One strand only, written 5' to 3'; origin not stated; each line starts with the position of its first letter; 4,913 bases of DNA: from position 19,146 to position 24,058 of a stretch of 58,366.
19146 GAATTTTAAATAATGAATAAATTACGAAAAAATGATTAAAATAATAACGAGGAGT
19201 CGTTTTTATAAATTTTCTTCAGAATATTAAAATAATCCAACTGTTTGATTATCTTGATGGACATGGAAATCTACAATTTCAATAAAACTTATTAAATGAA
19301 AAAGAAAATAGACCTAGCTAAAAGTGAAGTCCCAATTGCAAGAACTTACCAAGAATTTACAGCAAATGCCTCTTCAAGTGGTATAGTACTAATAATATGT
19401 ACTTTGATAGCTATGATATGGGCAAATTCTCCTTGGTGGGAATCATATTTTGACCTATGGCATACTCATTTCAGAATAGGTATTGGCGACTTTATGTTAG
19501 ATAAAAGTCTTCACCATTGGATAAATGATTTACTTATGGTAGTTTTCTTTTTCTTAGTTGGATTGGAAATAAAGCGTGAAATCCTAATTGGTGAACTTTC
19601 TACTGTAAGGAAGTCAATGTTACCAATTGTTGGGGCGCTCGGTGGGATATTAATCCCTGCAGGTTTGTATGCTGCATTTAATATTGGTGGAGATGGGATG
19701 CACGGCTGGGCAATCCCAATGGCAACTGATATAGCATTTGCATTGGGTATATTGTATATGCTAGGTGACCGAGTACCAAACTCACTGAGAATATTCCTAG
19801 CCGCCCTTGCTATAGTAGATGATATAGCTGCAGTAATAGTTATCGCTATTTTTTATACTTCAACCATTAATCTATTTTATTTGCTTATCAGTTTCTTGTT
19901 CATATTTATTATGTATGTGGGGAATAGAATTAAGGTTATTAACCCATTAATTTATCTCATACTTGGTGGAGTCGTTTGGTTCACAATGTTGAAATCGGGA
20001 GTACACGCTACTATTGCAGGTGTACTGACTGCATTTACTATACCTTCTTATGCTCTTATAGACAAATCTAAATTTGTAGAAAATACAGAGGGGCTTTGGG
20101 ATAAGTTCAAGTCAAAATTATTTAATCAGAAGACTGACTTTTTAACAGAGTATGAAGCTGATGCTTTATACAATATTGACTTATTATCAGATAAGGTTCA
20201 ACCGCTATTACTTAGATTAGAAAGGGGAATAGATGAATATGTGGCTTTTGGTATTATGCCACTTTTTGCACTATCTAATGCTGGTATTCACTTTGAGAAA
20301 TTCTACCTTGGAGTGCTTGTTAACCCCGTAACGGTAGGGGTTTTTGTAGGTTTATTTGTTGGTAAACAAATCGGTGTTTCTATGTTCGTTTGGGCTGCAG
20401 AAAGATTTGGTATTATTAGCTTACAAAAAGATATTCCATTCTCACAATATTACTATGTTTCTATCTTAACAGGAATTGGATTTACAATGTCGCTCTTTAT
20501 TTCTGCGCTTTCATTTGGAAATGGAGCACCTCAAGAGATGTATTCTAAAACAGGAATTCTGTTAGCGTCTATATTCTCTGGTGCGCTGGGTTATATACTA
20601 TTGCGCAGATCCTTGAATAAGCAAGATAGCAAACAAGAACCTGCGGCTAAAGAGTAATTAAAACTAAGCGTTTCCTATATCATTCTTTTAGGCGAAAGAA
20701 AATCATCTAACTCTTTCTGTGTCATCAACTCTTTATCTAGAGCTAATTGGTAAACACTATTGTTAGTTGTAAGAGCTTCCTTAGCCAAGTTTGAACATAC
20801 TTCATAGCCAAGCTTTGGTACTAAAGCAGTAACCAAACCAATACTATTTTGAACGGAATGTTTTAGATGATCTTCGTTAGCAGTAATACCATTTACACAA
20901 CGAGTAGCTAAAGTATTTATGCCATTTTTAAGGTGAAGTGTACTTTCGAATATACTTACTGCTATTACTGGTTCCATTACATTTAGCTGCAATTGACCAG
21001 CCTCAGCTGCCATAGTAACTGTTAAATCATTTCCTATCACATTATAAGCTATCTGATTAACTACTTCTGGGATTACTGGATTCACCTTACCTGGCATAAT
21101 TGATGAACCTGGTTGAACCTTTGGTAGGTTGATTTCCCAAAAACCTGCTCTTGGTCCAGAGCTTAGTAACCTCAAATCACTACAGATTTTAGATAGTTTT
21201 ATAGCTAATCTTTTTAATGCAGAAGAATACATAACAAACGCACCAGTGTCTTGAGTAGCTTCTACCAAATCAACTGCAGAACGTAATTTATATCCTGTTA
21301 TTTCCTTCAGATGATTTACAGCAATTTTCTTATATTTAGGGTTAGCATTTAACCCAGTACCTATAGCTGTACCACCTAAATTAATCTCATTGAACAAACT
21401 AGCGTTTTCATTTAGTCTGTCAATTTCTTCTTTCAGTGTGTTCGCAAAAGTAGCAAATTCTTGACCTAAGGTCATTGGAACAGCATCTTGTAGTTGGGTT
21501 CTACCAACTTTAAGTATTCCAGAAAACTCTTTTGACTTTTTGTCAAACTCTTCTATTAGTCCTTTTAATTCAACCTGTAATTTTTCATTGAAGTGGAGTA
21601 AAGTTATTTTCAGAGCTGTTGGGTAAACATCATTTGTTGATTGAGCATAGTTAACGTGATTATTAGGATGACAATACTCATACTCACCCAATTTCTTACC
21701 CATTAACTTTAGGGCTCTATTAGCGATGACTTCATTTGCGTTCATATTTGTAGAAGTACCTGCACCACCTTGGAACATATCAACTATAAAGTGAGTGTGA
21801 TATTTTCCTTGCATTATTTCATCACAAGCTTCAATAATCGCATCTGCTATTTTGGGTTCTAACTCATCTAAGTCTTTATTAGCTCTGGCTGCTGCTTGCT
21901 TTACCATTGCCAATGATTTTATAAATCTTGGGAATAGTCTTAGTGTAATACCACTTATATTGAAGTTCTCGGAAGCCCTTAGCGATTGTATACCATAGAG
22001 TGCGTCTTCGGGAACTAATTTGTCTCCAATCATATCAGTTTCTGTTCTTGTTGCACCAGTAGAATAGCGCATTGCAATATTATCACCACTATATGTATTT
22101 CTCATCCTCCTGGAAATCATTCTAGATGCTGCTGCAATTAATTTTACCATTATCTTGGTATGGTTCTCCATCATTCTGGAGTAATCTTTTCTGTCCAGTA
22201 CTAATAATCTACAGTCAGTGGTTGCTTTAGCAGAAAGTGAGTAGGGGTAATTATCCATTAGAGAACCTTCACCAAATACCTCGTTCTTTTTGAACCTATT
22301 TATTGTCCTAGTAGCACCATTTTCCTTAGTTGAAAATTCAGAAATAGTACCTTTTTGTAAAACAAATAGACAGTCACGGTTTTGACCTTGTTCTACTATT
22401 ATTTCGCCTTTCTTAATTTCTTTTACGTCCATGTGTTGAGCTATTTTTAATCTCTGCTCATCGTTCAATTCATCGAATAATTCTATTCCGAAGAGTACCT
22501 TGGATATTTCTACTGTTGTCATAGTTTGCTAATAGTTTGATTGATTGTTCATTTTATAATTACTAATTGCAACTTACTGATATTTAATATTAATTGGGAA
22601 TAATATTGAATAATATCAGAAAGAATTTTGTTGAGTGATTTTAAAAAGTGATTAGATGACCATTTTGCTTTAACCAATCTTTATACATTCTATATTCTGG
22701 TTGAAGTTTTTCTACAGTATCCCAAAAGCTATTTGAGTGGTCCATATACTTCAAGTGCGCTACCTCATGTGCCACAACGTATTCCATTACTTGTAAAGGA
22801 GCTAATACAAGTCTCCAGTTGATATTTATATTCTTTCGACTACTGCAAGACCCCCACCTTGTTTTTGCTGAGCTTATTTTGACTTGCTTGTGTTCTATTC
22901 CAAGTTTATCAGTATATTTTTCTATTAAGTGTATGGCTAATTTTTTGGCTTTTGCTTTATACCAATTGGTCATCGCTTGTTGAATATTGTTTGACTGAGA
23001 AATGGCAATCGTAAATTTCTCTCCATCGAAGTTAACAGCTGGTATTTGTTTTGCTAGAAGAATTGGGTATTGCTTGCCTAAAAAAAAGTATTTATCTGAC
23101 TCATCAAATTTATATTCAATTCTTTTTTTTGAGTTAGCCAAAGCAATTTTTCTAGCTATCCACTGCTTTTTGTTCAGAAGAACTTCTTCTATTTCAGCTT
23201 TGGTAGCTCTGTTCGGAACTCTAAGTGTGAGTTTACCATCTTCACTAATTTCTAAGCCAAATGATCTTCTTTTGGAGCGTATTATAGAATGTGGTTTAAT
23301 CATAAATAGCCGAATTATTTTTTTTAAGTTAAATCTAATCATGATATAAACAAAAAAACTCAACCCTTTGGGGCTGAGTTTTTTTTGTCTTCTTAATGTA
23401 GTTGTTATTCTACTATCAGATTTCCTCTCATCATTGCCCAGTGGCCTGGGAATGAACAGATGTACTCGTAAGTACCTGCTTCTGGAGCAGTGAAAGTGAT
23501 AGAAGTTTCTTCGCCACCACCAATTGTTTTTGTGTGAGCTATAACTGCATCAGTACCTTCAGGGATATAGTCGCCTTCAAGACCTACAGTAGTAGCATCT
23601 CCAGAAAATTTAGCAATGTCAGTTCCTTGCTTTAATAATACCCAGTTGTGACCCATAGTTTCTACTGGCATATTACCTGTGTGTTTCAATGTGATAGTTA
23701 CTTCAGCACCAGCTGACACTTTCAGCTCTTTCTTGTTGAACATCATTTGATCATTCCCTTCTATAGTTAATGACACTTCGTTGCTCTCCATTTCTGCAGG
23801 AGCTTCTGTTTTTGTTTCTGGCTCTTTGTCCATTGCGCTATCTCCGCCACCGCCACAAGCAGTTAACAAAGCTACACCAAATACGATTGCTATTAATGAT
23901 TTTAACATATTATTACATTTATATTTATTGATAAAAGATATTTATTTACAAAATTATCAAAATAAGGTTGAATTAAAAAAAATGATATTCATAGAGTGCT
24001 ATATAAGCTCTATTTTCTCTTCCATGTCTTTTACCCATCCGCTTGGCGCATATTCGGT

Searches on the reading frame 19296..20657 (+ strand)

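Call 49: search_protein_families(library=pfam, proteins=[window:19296-20657:+], max_evalue=0.00001)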
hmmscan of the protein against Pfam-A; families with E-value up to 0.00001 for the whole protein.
window:19296-20657:+ (453 aa): 1 family
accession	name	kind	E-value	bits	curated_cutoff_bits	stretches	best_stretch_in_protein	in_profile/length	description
PF06965.17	Na_H_antiport_1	-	1.6e-142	475.3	23.5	1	20-436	2-374/374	Na+/H+ antiporter 1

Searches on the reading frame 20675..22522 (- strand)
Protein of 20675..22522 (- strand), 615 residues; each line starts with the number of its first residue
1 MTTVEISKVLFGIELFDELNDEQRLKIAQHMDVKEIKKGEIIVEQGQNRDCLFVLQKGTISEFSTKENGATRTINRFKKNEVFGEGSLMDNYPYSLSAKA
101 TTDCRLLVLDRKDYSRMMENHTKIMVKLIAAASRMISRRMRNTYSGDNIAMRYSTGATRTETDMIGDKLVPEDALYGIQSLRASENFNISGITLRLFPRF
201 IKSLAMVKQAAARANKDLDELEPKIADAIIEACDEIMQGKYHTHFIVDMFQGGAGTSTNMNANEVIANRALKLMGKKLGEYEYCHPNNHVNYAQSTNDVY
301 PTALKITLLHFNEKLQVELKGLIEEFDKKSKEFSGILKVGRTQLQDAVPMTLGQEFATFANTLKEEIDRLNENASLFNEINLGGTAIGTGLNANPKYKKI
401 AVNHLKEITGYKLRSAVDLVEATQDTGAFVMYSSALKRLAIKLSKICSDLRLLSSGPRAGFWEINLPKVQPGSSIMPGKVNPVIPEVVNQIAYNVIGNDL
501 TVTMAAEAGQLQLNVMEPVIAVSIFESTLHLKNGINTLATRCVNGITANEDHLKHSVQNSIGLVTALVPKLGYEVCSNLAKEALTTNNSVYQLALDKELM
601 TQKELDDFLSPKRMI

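Call 49: search_protein_families(library=pfam, proteins=[window:20675-22522:-], max_evalue=0.00001)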
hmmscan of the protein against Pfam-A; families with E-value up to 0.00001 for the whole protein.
window:20675-22522:- (615 aa): 3 families
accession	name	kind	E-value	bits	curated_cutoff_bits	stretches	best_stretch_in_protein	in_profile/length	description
PF00206.25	Lyase_1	-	1.8e-95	320.4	27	1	170-497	5-312/312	Lyase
PF00027.35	cNMP_binding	-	2e-20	73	27.5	1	34-121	2-89/89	Cyclic nucleotide-binding domain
PF10415.14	FumaraseC_C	-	9.8e-18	64.8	32.5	1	563-615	1-53/54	Fumarase C C-terminus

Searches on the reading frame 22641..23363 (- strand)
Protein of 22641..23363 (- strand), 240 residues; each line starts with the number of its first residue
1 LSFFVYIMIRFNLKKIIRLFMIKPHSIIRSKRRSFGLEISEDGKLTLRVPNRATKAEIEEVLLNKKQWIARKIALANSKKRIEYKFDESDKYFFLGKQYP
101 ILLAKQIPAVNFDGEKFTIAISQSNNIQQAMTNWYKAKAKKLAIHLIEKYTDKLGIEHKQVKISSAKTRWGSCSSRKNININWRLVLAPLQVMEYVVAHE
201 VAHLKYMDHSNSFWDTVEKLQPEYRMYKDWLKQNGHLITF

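Call 49: search_protein_families(library=pfam, proteins=[window:22641-23363:-], max_evalue=0.00001)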
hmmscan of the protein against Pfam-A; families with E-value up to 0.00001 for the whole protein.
window:22641-23363:- (240 aa): 1 family
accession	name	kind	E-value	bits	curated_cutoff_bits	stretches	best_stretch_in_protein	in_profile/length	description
PF01863.23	YgjP-like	-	6.3e-54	183.6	26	1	34-234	2-207/207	YgjP-like, metallopeptidase domain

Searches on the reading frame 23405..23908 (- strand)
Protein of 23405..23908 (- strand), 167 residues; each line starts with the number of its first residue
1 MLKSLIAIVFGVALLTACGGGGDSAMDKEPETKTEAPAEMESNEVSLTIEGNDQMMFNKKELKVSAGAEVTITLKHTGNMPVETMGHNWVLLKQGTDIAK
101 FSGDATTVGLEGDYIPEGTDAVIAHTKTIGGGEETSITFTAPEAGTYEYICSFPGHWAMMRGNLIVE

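Call 49: search_protein_families(library=pfam, proteins=[window:23405-23908:-], max_evalue=0.00001)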
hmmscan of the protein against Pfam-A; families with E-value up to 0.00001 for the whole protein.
window:23405-23908:- (167 aa): 2 families
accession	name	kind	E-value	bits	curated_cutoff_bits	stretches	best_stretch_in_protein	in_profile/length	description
PF00127.26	Copper-bind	-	3.7e-21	75.8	21.2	1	44-167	2-99/99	Copper binding proteins, plastocyanin/azurin family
PF13473.12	Cupredoxin_1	-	1.3e-08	35.2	27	1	44-166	20-104/104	Cupredoxin-like domain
